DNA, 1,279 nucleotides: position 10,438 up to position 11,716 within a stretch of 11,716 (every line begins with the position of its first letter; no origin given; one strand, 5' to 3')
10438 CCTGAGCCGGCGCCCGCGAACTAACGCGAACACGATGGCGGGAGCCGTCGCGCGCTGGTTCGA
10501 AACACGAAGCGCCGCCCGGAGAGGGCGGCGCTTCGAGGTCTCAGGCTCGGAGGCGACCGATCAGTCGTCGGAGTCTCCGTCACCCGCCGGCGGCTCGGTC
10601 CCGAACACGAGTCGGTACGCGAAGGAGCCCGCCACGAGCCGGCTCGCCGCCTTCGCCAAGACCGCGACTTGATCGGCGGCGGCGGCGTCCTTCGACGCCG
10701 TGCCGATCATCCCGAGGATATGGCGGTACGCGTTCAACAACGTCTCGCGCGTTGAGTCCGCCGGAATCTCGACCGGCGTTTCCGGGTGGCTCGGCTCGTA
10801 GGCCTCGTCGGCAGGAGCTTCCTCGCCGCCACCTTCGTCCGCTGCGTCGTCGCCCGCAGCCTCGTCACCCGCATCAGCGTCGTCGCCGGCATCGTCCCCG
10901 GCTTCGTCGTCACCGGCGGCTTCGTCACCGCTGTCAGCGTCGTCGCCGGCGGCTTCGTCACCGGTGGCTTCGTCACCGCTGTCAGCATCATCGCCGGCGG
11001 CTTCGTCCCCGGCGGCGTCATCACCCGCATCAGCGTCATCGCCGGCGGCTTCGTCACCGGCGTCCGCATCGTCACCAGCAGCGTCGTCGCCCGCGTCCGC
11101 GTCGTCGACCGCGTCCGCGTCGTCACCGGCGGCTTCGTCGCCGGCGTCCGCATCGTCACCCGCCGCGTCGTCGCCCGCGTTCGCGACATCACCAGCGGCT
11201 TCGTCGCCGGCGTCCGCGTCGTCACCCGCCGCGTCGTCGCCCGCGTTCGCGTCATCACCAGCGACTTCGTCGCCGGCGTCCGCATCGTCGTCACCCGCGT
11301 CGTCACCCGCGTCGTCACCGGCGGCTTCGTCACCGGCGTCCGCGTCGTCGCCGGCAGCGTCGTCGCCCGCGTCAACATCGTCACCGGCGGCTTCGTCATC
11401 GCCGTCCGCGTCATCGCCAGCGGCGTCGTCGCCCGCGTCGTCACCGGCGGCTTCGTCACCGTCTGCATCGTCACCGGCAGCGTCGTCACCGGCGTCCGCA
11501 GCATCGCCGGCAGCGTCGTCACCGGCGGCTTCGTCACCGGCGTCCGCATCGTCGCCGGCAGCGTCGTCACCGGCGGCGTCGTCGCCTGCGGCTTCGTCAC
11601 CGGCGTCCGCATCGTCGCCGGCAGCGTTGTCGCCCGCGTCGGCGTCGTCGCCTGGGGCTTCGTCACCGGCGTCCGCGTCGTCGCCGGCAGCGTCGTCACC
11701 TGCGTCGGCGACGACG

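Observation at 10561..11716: Hyper-acidic Asp/Ala/Gly/Glu repeat protein with a globular-looking C-terminal tail encoded just upstream of the multi-kinase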

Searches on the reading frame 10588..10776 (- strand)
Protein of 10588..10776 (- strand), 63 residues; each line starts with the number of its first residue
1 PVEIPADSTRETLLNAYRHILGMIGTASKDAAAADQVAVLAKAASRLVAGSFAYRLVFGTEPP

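Call 40: find_homologous_proteins(query=A2, max_evalue=0.001)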
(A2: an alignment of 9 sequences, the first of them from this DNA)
Query A2 (9 sequences) (63 aa, profile of the alignment): 16 proteins with E <= 0.001 among 8000 candidates.
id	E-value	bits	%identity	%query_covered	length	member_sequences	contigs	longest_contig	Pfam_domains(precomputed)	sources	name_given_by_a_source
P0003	1.9e-26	110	50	86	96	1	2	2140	-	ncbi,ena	-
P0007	8.9e-26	108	43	89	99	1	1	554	-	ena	-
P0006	1.2e-25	107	49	84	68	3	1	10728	-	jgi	jgi:hypothetical protein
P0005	9.7e-25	104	56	83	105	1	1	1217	-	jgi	jgi:hypothetical protein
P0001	2.9e-24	103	94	98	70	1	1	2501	-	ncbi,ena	-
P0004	4.6e-24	102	49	89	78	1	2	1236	-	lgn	-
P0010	3.7e-23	99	57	84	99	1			-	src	-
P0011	2.7e-22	96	48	83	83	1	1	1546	-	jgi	jgi:hypothetical protein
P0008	6.6e-22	95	50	92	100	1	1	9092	-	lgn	-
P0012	5.2e-19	86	51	87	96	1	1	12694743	-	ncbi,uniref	ncbi:hypothetical protein [Nannocystis pusilla]|uniref:hypothetical protein n=1 Tax=Nannocystis pusi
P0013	5.3e-19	86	52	86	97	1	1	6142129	-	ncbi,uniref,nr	ncbi:hypothetical protein OV090_28165 [Nannocystis sp. RBIL2]|uniref:hypothetical protein n=1 Tax=Na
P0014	6.2e-19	86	49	89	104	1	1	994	-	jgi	jgi:hypothetical protein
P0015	6.5e-19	86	78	14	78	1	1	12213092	-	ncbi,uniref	ncbi:hypothetical protein [Nannocystis pusilla]|uniref:hypothetical protein n=1 Tax=Nannocystis pusi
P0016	2.6e-17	80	47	84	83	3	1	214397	-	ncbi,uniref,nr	ncbi:hypothetical protein [Nannocystis pusilla]|uniref:Uncharacterized protein n=1 Tax=Nannocystis p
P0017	2.2e-12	65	38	87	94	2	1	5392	-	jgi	-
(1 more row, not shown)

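Call 41: find_encoding_contigs(protein=P0012, flank=10000, max_places=3)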
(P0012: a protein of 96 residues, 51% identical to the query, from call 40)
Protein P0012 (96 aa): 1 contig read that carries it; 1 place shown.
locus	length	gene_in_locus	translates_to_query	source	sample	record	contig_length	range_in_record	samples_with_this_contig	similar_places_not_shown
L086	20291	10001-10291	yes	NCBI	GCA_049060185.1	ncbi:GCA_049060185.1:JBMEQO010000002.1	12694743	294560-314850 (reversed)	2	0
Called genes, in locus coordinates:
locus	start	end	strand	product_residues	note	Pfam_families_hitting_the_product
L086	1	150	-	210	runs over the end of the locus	-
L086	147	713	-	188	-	PF01584:CheW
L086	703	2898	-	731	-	PF01627:Hpt, PF02895:H-kinase_dim, PF02518:HATPase_c, PF01584:CheW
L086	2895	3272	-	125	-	PF00072:Response_reg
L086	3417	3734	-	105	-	PF01029:NusB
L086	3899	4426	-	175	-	PF00885:DMRL_synthase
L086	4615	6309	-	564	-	PF21710:Spt6_S1 (faint), PF00575:S1, PF23459:S1_RRP5 (weak), PF00575:S1, PF23459:S1_RRP5 (weak), PF00575:S1, PF23459:S1_RRP5, PF00575:S1, +3 more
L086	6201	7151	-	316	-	PF02224:Cytidylate_kin, PF13189:Cytidylate_kin2 (weak), PF13207:AAA_17 (weak)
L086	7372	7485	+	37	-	PF14086:DUF4266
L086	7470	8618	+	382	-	PF12094:DUF3570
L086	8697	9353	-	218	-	PF00578:AhpC-TSA, PF08534:Redoxin, PF10417:1-cysPrx_C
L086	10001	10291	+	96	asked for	-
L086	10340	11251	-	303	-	PF01545:Cation_efflux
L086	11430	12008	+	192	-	-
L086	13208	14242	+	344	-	-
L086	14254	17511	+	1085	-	PF02811:PHP, PF07733:DNA_pol3_alpha, PF17657:DNA_pol3_finger, PF14579:HHH_6, PF01336:tRNA_anti-codon (weak)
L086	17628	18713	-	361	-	PF00691:OmpA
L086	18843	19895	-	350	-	-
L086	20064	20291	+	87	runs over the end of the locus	-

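Call 54: search_solved_structures(query=A2, max_evalue=10)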
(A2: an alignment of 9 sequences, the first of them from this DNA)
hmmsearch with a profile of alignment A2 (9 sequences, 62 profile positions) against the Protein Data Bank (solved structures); distinct sequences matched with E-value up to 10: 7.
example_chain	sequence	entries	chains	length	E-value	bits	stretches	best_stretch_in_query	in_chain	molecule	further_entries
3mmh_A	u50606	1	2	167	0.011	19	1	16-47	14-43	Methionine-R-sulfoxide reductase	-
1sj8_A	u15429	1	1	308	0.23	14.8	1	19-46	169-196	Talin 1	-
2pv4_A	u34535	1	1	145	0.33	14.3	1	4-48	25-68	Uncharacterized protein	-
1jr7_A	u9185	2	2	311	1.6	12.1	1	29-49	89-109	HYPOTHETICAL 37.4 KDA PROTEIN IN ILEY-GABD INTERGENIC REGION | Glutarate 2-hydroxylase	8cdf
8fm9_A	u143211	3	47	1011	1.6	12.1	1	22-52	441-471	RNA-directed RNA polymerase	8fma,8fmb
4pgk_A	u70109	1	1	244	1.7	12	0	4-32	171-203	Aldehyde decarbonylase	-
4pgi_A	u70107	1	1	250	2.2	11.7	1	4-30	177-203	Aldehyde decarbonylase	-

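Call 71: search_protein_families(library=pfam, proteins=[L086:11430-12008:+, L086:13208-14242:+], max_evalue=0.001)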
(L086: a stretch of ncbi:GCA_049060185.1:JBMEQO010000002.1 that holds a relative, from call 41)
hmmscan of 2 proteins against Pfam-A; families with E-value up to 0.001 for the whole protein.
L086:11430-12008:+ (192 aa): 1 family
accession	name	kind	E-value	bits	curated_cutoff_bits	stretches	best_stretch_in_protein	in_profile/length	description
PF00154.27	RecA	-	0.00042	20.3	27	1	44-137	50-139/262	recA bacterial DNA recombination protein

L086:13208-14242:+ (344 aa): 0 families

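Call 93: predict_structure(alignment_id=A4)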
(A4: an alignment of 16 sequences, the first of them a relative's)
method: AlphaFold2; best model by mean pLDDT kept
length: 99 residues; sequences in the alignment: 16
mean_pLDDT: 69.4   pTM: 0.33
mean pLDDT of the five models: 69.4, 68.5, 64.9, 63.8, 62.9
residues with pLDDT >= 90: 14; 70-90: 38; 50-70: 25; < 50: 22
segments of 3 or more residues with pLDDT < 50: 12-25, 27-33
pLDDT, mean of each block of 10 residues (from residue 1): 56 45 44 55 86 93 82 84 79 69
secondary structure, 60 per line:
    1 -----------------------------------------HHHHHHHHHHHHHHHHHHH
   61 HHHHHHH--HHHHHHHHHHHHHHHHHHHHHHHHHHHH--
elements in order: H42-67 H70-97
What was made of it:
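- AF2 models: hairpin helices 42-67 and 70-97 with pLDDT 80-93 in P0010, preceded by a disordered N-terminus (call 93).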

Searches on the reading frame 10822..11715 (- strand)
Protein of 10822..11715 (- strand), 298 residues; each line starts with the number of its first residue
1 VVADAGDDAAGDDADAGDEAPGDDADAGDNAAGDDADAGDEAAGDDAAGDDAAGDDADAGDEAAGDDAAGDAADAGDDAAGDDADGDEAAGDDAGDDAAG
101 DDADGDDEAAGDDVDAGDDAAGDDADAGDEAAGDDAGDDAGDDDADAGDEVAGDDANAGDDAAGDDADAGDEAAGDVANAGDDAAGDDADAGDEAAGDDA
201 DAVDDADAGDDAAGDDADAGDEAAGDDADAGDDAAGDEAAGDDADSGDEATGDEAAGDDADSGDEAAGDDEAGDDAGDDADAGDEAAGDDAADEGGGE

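Call 66: find_homologous_proteins(query=window:10822-11715:-, max_evalue=0.001)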
Query window:10822-11715:-: 8000 candidates shared short words with the query, none scored E <= 0.001.
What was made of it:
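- Tried and rejected: Repeat-only protein search: no significant hit, because the composition filter removes it (call 66).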
